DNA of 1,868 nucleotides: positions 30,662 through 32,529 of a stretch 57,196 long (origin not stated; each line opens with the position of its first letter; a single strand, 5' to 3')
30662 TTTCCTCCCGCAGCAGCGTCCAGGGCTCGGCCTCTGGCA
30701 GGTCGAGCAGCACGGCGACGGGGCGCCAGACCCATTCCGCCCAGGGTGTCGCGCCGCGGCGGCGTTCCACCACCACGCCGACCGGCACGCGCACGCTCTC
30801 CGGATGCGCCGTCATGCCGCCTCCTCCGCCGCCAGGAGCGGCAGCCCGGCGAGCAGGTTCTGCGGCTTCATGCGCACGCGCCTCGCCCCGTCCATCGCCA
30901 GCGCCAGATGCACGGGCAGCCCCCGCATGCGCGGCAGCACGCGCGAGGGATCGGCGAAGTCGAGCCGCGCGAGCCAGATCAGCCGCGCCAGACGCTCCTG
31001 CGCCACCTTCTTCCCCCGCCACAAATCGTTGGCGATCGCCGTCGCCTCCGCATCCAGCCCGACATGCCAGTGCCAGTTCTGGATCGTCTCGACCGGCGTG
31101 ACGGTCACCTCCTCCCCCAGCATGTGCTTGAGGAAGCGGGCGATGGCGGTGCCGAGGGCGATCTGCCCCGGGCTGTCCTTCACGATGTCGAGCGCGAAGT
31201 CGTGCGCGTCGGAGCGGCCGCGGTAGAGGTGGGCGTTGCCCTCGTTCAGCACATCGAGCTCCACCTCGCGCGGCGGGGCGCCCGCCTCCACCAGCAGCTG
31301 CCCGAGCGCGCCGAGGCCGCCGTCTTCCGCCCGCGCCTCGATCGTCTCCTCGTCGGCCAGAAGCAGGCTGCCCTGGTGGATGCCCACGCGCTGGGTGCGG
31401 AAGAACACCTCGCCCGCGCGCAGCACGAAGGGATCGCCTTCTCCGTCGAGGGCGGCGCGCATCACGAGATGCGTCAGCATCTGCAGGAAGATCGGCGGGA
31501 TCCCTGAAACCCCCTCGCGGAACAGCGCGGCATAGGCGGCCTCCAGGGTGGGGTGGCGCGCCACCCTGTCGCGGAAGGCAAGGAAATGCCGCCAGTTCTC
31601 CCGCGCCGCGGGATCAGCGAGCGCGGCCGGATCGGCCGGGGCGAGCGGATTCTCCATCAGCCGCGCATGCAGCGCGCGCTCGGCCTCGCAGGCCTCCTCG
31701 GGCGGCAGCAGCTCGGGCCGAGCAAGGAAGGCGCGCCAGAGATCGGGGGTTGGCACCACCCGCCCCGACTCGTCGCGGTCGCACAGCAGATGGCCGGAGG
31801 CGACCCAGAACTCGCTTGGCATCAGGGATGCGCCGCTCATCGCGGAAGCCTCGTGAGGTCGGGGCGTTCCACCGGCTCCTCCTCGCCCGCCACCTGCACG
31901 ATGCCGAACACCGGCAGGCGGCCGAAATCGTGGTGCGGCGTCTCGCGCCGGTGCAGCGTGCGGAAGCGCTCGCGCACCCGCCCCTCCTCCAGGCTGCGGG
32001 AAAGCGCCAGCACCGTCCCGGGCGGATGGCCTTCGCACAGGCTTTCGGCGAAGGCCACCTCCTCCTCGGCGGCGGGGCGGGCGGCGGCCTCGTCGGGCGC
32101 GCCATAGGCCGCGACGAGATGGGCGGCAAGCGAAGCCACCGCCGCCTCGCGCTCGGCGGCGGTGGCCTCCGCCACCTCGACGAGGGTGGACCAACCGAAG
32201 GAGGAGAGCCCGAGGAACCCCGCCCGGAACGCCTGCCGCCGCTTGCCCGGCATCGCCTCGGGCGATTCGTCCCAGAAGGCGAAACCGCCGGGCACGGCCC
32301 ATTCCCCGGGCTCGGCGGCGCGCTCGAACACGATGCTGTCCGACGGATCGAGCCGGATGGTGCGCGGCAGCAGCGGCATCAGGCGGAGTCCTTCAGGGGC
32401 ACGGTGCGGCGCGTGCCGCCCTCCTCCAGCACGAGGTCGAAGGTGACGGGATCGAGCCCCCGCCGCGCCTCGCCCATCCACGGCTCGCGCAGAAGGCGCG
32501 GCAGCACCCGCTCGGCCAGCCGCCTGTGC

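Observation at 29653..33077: Five translationally coupled genes of unknown function head the periplasmic formate dehydrogenase operon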

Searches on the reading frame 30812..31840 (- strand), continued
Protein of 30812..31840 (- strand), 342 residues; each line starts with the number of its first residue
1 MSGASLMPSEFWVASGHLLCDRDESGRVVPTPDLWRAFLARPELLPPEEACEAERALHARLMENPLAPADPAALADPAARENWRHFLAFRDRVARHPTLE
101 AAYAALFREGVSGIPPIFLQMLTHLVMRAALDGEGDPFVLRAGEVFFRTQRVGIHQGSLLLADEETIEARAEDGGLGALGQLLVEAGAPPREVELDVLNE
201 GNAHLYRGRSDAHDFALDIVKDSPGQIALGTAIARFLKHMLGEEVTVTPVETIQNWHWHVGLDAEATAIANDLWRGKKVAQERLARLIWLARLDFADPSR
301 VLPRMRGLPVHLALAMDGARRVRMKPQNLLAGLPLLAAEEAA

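Call 39: search_protein_representatives(protein=window:30812-31840:-)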
Query: 342 residues. Proteins with E-value up to 0.001 (for the whole library): 1048; up to 1e-10: 564; up to 1e-30: 140. The best 150 are listed.
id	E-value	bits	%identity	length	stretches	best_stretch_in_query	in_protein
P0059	3.0e-148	510.6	71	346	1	5-342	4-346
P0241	5.6e-116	404.5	92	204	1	139-342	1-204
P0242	2.1e-82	294.1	48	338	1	10-336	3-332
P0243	1.4e-81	291.3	48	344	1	8-336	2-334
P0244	4.6e-81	289.7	48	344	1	9-336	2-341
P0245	4.9e-78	279.7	47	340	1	10-336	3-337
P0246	5.5e-76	273.0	48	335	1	9-336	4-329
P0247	2.3e-74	267.6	48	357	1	9-336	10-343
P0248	4.6e-74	266.7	45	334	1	9-338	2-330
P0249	9.5e-74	265.6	44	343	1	8-337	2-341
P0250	1.8e-73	264.7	46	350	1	8-338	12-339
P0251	4.0e-73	263.6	43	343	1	9-336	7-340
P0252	4.6e-73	263.4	44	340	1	10-336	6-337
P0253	1.6e-72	261.6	45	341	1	8-338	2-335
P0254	5.8e-70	253.2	42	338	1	8-335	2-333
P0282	1.4e-53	199.3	42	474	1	6-271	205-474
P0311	5.0e-44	167.9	44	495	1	4-263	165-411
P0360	2.3e-34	136.1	46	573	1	4-174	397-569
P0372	1.1e-32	130.6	47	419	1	7-181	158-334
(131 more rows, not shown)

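Call 42: find_related_loci(query=A3, collection=genome_contigs, flank=10000)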
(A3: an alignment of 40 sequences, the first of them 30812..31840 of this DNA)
Query A3 (342 aa) in genome_contigs; peptide patterns used: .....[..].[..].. (x = any residue, [..] = any of these).
599 stretches matched a pattern (row limit reached: there are more); 588 encode a relative of the query (tblastn E <= 1e-3); the best 80 are kept; 80 distinct loci.
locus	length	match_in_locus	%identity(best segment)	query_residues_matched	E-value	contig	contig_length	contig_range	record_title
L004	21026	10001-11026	68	6-342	1e-149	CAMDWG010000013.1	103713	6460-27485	MAG: Roseomonas mucosa isolate MsE-30jul19-74 genome assembly, contig: MsE-30jul19-C249, whole genome shotgun sequence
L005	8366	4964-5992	68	5-342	2e-146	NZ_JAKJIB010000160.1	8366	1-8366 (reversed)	Falsiroseomonas oryziterrae strain NPKOSM-4 160, whole genome shotgun sequence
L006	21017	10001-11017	67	9-342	2e-141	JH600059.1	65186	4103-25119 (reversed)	Acetobacteraceae bacterium AT-5844 genomic scaffold Scfld481, whole genome shotgun sequence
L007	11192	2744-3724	65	8-335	3e-130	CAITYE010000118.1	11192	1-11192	MAG: uncultured Paracraurococcus sp. isolate Kiruna_bin-12475 genome assembly, contig: bin-12475:118/561, whole genome s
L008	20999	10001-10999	51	7-335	3e-99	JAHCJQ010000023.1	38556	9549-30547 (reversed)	MAG: Alphaproteobacteria bacterium isolate TGS_PRO4 PRO4_23, whole genome shotgun sequence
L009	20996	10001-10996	50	9-335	2e-96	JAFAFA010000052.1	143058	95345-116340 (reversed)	MAG: Proteobacteria bacterium isolate OH_SBlB_155 k127_47118, whole genome shotgun sequence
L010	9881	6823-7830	55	7-337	4e-96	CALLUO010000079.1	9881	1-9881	MAG: uncultured Elioraea sp. isolate H1_Bin_METABAT__115_1 genome assembly, contig: c_000000257282, whole genome shotgun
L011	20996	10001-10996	50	9-335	3e-95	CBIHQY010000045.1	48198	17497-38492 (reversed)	MAG TPA_asm: uncultured Azospirillum sp. isolate SRR18156209_binner23_Refined_32 genome assembly, contig: ERZ27336869.63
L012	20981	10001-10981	49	9-335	4e-95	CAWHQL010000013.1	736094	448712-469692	MAG: uncultured Alphaproteobacteria bacterium isolate MFD06526.bin.1.2 genome assembly, contig: contig_58, whole genome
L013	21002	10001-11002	49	7-335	8e-95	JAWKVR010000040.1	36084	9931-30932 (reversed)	MAG: Geminicoccaceae bacterium isolate BC1.204 BC1.204.fa-40, whole genome shotgun sequence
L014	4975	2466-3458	49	10-335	2e-94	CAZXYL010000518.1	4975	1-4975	MAG TPA_asm: uncultured Geminicoccaceae bacterium isolate binchicken_co31_317 genome assembly, contig: k141_880146, whol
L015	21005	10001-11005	46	5-336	3e-94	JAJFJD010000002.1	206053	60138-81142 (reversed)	MAG: Alphaproteobacteria bacterium isolate OFTM110 OFTM110_1, whole genome shotgun sequence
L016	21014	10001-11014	53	2-335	1e-94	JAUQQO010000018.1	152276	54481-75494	MAG: Pseudomonadota bacterium isolate SRBZ.bins.76.201705 NODE_158_length_152276_cov_4.44394, whole genome shotgun seque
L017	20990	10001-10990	46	11-335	2e-93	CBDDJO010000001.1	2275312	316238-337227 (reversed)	MAG: Rhodospirillales bacterium isolate da2743c5-98de-4a1b-852b-4e923ef405be genome assembly, contig: contig_1, whole ge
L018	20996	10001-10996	49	9-335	4e-93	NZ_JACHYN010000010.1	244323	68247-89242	Azospirillum sp. OGB3 Ga0365405_10, whole genome shotgun sequence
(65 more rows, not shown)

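Call 57: search_protein_families(library=pfam, proteins=[P0282, P0311, P0360, P0372], max_evalue=0.01)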
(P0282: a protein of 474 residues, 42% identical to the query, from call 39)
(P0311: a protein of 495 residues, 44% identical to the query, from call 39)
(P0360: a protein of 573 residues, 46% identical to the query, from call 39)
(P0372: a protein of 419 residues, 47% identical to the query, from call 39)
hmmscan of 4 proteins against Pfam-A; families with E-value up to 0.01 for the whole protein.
P0282 (474 aa): 1 family
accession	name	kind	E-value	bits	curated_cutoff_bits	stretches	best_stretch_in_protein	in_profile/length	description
PF19879.4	DUF6352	-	3.8e-53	181.3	25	1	208-474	2-262/290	Family of unknown function (DUF6352)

P0311 (495 aa): 13 families
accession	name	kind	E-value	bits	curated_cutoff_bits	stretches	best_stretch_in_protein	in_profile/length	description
PF19879.4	DUF6352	-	8.7e-73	245.8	25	1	170-416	2-259/290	Family of unknown function (DUF6352)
PF00037.32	Fer4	-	5.1e-10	39.2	21.1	2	2-23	2-23/24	4Fe-4S binding domain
PF12838.12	Fer4_7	-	3.2e-08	34.4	27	1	38-84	1-42/52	4Fe-4S dicluster domain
PF13187.11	Fer4_9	-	1.1e-06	28.9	27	1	7-54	1-52/52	4Fe-4S dicluster domain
PF13237.11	Fer4_10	-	2.2e-06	27.9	25.5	1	1-50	2-53/53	4Fe-4S dicluster domain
PF13484.11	Fer4_16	-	6.3e-06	27.3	30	0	38-67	1-31/66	4Fe-4S double cluster binding domain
PF14697.11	Fer4_21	-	8.5e-06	26.3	35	1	36-88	5-52/59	4Fe-4S dicluster domain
PF12797.12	Fer4_2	-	9.7e-06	25.7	24.5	1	1-20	3-22/22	4Fe-4S binding domain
PF13183.11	Fer4_8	-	0.00013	22.9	27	1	38-85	4-59/68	4Fe-4S dicluster domain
PF13534.11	Fer4_17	-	0.00014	22.8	22.2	1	38-84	1-50/61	4Fe-4S dicluster domain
PF25160.1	LdpA_Fe-S-bd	-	0.00014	22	27.6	1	14-56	9-45/49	LdpA Fe-S cluster-binding domain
PF12837.12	Fer4_6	-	0.0017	18.6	25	1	3-23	4-24/24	4Fe-4S binding domain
PF12800.12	Fer4_4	-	0.0098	16.6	24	0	38-51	3-16/17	4Fe-4S binding domain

P0360 (573 aa): 14 families
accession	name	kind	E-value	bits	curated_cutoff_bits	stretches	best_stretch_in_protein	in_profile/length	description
PF19879.4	DUF6352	-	5.2e-48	164.5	25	1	402-567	2-168/290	Family of unknown function (DUF6352)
PF12838.12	Fer4_7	-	1.8e-18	67.2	27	3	2-44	3-52/52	4Fe-4S dicluster domain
PF00037.32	Fer4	-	2.3e-17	62.5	21.1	4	233-255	1-23/24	4Fe-4S binding domain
PF13237.11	Fer4_10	-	1e-11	45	25.5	2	233-282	2-53/53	4Fe-4S dicluster domain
PF13484.11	Fer4_16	-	2.7e-11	44.5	30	0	270-299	1-31/66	4Fe-4S double cluster binding domain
PF12797.12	Fer4_2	-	3.5e-11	42.7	24.5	2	233-252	3-22/22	4Fe-4S binding domain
PF14697.11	Fer4_21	-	3.4e-10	40.3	35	2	2-46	9-58/59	4Fe-4S dicluster domain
PF13187.11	Fer4_9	-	1.1e-09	38.6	27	2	239-286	1-52/52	4Fe-4S dicluster domain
PF25160.1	LdpA_Fe-S-bd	-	1.4e-08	34.8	27.6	2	246-288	9-45/49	LdpA Fe-S cluster-binding domain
PF13183.11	Fer4_8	-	1.5e-07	32.3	27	0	270-317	4-59/68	4Fe-4S dicluster domain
PF12837.12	Fer4_6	-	2.3e-07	30.9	25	2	234-255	3-24/24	4Fe-4S binding domain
PF12800.12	Fer4_4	-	5.2e-05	23.7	24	0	270-283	3-16/17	4Fe-4S binding domain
PF13534.11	Fer4_17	-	0.00044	21.2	22.2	1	270-316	1-50/61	4Fe-4S dicluster domain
PF12798.12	Fer4_3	-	0.002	19.3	27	0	271-285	1-15/15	4Fe-4S binding domain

P0372 (419 aa): 2 families
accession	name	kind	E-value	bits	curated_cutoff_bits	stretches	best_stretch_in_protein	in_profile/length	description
PF19879.4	DUF6352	-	8.4e-25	88.3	25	1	160-320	2-163/290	Family of unknown function (DUF6352)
PF03401.19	TctC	-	5.8e-23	82.2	27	1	3-91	126-214/274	Tripartite tricarboxylate transporter family receptor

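Call 71: search_protein_families(library=pfam, alignment_id=A3, max_evalue=1)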
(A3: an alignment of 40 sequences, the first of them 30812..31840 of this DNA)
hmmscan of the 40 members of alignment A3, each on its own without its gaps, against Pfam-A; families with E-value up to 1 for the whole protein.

A. member 1, window:30812-31840:- (342 aa): 1 family
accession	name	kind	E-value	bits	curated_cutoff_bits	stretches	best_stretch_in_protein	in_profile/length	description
PF19879.4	DUF6352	-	1.4e-60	205.7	25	1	10-294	3-285/290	Family of unknown function (DUF6352)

B. families by the number of members that match (of 40 scanned): 6 families
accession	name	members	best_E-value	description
PF19879.4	DUF6352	40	4.9e-101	Family of unknown function (DUF6352)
PF22612.2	GH113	1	0.02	Glycoside Hydrolase Family 113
PF00823.25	PPE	1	0.11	PPE family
PF24538.1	DUF7599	1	0.21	Domain of unknown function (DUF7599)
PF19196.5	DUF5871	1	0.26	Family of unknown function (DUF5871)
PF22409.2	TopoV_HHH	1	0.72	Topoisomerase V, HHH domain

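Call 73: search_solved_structures(query=A3, max_evalue=10)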
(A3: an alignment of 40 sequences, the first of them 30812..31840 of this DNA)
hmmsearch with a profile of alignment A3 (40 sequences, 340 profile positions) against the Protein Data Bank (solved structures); distinct sequences matched with E-value up to 10: 1.
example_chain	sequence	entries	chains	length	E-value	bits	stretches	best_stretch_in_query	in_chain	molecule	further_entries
6c2u_A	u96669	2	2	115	0.16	14.4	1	174-254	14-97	phosphate-loop protein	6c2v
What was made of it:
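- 30812..31840 (-): Gene 3: DUF6352 protein, 342 aa, with no known fold. No PDB hit by profile (call 73) and no weak Pfam relatives (call 71).
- No cofactor-binding or catalytic motif is recognisable (calls 71, 73).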

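Call 98: find_encoding_contigs(protein=P0003, flank=4000, max_places=1)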
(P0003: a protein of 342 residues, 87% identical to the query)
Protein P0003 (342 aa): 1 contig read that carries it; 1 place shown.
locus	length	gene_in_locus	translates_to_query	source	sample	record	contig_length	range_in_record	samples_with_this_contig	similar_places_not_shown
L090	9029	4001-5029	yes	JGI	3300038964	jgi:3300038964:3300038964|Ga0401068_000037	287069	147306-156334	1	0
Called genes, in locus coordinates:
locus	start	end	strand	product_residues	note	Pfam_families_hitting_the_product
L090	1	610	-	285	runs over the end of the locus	PF00126:HTH_1, PF03466:LysR_substrate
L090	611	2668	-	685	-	PF13183:Fer4_8 (faint), PF12800:Fer4_4 (faint), PF12837:Fer4_6 (faint), PF14697:Fer4_21 (faint), PF12838:Fer4_7, PF13187:Fer4_9 (weak), PF13187:Fer4_9 (weak), PF13237:Fer4_10 (weak), +6 more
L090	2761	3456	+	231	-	PF16917:BPL_LplA_LipB_2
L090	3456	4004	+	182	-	PF20115:DUF6505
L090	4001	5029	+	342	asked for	PF19879:DUF6352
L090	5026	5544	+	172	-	PF11749:DUF3305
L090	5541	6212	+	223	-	PF11748:DUF3306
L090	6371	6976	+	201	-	PF02613:Nitrate_red_del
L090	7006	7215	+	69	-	-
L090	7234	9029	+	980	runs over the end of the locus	PF04879:Molybdop_Fe4S4, PF00384:Molybdopterin, PF01568:Molydop_binding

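Call 99: find_encoding_contigs(protein=P0006, flank=4000, max_places=1)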
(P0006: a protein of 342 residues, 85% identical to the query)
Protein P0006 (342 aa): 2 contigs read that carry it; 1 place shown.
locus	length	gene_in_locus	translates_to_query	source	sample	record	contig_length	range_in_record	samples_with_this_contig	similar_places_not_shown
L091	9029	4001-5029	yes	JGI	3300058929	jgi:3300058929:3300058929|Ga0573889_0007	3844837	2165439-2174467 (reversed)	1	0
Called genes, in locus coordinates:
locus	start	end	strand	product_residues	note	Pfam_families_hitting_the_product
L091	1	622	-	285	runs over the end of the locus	PF00126:HTH_1, PF03466:LysR_substrate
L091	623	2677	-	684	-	PF12800:Fer4_4 (faint), PF12837:Fer4_6 (faint), PF13183:Fer4_8 (faint), PF14697:Fer4_21 (faint), PF12838:Fer4_7, PF13187:Fer4_9, PF13187:Fer4_9 (weak), PF13237:Fer4_10 (weak), +4 more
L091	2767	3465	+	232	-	PF16917:BPL_LplA_LipB_2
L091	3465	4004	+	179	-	PF20115:DUF6505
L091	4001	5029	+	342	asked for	PF19879:DUF6352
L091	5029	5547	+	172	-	PF11749:DUF3305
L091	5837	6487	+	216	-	PF11748:DUF3306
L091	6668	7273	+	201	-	PF02613:Nitrate_red_del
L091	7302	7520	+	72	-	-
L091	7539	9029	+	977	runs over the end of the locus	PF04879:Molybdop_Fe4S4, PF00384:Molybdopterin, PF01568:Molydop_binding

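Call 100: find_encoding_contigs(protein=P0005, flank=4000, max_places=1)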
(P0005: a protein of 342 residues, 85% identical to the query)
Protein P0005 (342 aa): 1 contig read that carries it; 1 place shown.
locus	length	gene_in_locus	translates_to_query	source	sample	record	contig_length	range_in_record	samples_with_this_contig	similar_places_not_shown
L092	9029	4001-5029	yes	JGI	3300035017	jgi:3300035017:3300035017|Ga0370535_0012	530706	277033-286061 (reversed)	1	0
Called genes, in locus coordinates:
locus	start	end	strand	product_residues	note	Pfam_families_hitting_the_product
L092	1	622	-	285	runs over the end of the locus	PF00126:HTH_1, PF03466:LysR_substrate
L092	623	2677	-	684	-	PF13183:Fer4_8 (faint), PF12837:Fer4_6 (faint), PF14697:Fer4_21 (faint), PF25160:LdpA_Fe-S-bd (faint), PF12838:Fer4_7, PF13187:Fer4_9 (weak), PF13187:Fer4_9 (weak), PF13237:Fer4_10 (weak), +4 more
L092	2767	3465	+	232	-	PF16917:BPL_LplA_LipB_2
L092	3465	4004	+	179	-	PF20115:DUF6505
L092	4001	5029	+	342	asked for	PF19879:DUF6352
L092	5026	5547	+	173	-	PF11749:DUF3305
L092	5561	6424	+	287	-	PF11748:DUF3306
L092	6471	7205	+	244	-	PF02613:Nitrate_red_del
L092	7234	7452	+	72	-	-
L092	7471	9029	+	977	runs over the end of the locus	PF04879:Molybdop_Fe4S4, PF00384:Molybdopterin, PF01568:Molydop_binding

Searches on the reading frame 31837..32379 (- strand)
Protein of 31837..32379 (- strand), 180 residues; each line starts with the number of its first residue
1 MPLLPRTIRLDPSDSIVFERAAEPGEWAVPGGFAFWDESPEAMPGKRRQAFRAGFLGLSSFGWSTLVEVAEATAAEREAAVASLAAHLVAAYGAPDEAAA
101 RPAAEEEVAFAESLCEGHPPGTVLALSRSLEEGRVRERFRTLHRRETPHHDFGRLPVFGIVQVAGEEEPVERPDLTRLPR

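Call 5: search_protein_families(library=pfam, proteins=[window:31837-32379:-], max_evalue=0.01)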
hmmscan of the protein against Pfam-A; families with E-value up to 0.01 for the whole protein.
window:31837-32379:- (180 aa): 2 families
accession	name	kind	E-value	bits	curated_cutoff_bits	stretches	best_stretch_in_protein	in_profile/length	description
PF20115.4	DUF6505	-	3.8e-62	208.9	23.9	1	4-147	3-146/159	Family of unknown function (DUF6505)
PF24831.1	DUF7715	-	5.2e-05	24.3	27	1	52-137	47-123/125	Domain of unknown function (DUF7715)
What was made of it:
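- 31837..32379 (-): Gene 2: DUF6505 protein, 180 aa. PF20115 E 4e-62 (call 5).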

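Call 6: search_protein_families(library=ncbifam, proteins=[window:31837-32379:-], max_evalue=0.01)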
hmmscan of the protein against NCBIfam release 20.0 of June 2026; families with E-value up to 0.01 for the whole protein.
window:31837-32379:- (180 aa): 0 families
